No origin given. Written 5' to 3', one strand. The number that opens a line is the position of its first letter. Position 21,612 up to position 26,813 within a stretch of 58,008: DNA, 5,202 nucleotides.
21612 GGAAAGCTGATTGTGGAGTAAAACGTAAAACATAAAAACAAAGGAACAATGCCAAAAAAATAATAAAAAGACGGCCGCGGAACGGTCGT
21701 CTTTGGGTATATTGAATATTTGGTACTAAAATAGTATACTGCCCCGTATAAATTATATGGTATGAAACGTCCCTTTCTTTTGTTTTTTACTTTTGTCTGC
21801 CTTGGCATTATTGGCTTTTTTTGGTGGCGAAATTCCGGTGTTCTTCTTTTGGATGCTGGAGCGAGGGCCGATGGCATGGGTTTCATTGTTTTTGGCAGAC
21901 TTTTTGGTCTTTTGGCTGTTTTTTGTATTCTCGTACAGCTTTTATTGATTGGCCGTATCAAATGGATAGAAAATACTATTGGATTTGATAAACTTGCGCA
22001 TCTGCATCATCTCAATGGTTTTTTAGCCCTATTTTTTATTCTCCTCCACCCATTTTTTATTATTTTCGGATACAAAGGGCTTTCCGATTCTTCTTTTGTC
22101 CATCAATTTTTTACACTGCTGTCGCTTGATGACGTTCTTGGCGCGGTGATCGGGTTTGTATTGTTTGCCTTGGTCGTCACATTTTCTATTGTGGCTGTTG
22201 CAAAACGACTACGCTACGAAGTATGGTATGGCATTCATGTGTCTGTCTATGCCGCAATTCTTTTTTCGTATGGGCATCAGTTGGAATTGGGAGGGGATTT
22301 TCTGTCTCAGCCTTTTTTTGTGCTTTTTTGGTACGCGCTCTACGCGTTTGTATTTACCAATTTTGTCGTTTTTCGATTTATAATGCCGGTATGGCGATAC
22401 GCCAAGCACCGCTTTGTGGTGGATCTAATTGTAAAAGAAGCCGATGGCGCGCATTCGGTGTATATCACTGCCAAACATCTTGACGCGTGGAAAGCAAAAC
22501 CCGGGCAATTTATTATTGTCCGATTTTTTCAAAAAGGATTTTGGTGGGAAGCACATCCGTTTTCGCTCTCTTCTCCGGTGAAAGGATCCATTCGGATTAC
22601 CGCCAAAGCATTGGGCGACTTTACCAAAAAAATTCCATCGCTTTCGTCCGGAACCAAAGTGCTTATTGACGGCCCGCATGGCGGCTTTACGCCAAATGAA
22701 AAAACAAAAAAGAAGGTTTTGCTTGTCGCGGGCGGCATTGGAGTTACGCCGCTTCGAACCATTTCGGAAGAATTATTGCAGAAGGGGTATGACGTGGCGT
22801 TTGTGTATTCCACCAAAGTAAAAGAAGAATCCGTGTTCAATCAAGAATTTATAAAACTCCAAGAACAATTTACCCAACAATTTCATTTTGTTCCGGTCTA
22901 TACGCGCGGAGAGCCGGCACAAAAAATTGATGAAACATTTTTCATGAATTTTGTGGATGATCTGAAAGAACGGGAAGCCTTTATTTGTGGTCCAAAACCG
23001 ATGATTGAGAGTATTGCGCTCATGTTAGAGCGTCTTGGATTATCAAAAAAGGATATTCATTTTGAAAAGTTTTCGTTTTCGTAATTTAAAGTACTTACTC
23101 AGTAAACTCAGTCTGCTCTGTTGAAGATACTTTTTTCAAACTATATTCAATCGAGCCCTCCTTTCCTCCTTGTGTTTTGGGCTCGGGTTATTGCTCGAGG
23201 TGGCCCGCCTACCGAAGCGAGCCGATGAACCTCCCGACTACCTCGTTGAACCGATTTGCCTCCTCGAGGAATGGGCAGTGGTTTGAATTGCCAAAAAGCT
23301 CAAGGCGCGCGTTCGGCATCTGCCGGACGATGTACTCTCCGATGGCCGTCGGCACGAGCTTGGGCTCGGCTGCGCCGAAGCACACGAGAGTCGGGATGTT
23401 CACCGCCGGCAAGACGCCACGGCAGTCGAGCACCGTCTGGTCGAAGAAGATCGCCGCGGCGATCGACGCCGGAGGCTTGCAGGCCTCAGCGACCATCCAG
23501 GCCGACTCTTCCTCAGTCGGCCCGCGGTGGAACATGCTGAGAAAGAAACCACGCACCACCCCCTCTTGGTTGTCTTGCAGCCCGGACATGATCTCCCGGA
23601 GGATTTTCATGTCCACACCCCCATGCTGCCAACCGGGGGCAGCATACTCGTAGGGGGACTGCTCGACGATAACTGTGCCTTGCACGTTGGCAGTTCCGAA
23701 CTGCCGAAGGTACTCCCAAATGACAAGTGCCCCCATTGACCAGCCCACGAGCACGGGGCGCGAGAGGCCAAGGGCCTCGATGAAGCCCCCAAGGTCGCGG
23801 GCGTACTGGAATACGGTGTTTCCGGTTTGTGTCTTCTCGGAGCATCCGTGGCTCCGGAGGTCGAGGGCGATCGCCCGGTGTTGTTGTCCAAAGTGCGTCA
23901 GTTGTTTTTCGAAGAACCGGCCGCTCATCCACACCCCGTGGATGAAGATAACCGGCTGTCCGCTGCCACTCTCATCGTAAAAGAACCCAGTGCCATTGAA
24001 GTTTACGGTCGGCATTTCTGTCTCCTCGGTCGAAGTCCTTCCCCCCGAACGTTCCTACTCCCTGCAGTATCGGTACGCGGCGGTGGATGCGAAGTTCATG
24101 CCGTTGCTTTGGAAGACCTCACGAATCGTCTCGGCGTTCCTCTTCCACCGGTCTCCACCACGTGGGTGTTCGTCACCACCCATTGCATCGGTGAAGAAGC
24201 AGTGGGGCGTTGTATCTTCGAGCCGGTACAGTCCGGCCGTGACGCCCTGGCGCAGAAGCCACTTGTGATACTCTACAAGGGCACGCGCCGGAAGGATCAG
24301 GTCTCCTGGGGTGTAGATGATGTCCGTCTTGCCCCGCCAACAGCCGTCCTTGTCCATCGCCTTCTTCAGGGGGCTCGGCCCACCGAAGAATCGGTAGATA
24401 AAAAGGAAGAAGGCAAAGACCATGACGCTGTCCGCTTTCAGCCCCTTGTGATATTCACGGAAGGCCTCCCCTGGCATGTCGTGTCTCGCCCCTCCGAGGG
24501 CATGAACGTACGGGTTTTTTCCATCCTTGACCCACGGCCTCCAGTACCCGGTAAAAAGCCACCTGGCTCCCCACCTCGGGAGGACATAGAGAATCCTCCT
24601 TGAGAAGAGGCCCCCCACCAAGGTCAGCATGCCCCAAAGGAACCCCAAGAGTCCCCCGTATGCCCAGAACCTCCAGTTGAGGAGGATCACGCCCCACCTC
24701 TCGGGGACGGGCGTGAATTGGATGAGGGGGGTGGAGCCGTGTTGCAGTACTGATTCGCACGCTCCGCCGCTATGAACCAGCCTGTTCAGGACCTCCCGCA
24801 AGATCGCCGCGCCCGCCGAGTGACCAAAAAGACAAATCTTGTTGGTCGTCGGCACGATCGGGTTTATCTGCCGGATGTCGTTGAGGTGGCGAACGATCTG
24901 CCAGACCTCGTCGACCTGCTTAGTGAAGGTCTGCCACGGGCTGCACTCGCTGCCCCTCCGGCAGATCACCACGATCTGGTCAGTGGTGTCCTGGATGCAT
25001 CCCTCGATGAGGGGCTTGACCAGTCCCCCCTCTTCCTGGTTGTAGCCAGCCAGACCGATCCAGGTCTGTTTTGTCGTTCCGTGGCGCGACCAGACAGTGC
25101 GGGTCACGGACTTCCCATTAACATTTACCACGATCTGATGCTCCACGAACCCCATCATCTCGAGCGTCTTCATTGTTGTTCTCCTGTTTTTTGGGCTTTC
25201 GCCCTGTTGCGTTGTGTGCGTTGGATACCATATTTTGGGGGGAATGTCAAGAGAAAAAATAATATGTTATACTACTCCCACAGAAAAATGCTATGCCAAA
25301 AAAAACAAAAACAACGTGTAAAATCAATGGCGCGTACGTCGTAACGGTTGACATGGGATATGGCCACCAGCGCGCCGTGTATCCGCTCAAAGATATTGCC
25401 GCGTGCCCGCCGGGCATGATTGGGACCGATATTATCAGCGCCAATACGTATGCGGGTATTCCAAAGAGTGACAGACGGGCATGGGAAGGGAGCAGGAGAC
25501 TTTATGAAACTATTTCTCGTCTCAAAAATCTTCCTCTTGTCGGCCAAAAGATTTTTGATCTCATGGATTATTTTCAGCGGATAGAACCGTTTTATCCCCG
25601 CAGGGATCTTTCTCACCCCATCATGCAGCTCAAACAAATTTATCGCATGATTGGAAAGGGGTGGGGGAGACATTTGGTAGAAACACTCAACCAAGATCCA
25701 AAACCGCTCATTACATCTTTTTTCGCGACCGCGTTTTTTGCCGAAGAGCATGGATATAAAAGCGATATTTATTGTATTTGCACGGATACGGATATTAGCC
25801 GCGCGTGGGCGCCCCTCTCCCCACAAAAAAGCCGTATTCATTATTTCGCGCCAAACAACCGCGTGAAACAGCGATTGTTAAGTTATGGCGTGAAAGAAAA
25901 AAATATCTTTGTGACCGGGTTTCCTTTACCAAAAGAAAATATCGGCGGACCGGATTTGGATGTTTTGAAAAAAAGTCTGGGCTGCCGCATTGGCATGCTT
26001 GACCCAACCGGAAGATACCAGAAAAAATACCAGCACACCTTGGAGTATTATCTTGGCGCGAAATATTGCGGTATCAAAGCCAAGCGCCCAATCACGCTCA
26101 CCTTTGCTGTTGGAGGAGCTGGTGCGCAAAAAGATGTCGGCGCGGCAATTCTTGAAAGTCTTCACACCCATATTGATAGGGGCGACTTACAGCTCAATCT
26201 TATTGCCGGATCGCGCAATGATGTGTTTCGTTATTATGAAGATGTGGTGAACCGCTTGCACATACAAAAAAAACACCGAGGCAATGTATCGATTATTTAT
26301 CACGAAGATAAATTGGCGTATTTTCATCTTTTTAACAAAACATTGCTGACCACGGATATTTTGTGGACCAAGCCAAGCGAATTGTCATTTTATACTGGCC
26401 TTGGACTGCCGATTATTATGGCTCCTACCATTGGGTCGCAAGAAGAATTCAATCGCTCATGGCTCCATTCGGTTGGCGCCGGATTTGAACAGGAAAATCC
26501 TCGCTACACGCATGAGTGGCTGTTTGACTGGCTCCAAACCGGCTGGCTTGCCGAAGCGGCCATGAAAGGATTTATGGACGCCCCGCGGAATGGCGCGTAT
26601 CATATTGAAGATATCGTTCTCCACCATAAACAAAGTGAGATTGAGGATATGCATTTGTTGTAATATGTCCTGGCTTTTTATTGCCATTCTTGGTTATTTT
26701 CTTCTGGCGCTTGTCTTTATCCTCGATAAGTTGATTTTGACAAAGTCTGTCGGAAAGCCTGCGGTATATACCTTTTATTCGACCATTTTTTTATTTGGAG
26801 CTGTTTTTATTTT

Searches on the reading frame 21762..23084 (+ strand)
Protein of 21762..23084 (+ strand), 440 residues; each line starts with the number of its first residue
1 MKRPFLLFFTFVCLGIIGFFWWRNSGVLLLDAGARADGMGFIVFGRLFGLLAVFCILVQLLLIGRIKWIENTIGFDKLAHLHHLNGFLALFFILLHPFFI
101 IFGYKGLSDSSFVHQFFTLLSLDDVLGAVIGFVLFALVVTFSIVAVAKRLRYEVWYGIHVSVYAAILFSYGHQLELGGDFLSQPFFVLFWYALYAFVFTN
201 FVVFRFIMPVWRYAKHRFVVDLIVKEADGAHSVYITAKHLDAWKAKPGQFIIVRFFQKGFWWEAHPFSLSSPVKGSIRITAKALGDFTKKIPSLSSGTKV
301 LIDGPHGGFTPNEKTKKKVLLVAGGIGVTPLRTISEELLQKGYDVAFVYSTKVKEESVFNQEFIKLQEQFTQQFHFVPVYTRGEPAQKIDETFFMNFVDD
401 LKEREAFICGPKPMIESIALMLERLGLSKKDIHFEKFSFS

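Call 61: search_protein_families(library=pfam, proteins=[window:21762-23084:+], max_evalue=0.00001)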
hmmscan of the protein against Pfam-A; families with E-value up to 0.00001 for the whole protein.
window:21762-23084:+ (440 aa): 3 families
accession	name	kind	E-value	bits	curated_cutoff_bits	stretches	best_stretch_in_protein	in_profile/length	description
PF01794.25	Ferric_reduct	-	5.2e-13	49.6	28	1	48-168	1-119/121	Ferric reductase like transmembrane component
PF00175.26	NAD_binding_1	-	4.3e-10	40.6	22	1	321-418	1-107/109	Oxidoreductase NAD-binding domain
PF08022.18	FAD_binding_8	-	2.2e-09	37.8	22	1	234-307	18-106/109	FAD-binding domain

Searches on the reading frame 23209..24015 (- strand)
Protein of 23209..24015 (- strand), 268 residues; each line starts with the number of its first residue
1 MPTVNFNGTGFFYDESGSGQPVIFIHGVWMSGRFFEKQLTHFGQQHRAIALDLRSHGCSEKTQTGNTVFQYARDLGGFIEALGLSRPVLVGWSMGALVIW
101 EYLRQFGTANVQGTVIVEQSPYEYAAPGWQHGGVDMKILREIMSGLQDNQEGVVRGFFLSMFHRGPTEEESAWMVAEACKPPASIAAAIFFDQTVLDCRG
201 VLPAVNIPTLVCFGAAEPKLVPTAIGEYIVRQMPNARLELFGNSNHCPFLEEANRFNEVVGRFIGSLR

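Call 84: search_protein_families(library=pfam, proteins=[window:23209-24015:-], max_evalue=0.001)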
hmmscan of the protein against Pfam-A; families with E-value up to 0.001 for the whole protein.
window:23209-24015:- (268 aa): 3 families
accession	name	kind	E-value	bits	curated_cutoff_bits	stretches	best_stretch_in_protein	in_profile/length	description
PF12697.13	Abhydrolase_6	-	4.9e-20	73.6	26.3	1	22-258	1-216/217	Alpha/beta hydrolase family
PF00561.26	Abhydrolase_1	-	7.5e-19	68.8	25.8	1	21-253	2-245/245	alpha/beta hydrolase fold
PF12146.15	Hydrolase_4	-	3.1e-07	30.4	27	1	22-251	7-237/239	Serine aminopeptidase, S33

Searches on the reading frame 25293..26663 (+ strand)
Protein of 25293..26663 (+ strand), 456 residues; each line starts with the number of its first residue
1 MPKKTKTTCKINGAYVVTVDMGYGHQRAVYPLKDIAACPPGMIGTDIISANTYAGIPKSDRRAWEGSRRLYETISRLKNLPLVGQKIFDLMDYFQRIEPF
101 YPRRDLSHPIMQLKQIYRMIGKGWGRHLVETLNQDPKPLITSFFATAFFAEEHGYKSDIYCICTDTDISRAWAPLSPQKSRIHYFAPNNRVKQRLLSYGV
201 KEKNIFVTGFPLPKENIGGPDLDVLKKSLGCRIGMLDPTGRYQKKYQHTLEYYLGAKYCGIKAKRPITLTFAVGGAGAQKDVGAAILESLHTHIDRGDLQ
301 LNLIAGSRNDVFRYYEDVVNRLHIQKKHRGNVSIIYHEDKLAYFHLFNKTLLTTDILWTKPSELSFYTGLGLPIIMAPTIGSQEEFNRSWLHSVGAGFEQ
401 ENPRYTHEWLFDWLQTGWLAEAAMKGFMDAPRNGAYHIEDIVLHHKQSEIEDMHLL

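Call 61: search_protein_families(library=pfam, proteins=[window:25293-26663:+], max_evalue=0.00001)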
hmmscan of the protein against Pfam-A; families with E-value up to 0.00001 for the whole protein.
window:25293-26663:+ (456 aa): 1 family
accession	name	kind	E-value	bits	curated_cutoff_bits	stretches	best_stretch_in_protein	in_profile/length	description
PF22053.2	DUF6938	-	2.4e-13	50.7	27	1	325-410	116-199/236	Domain of unknown function (DUF6938)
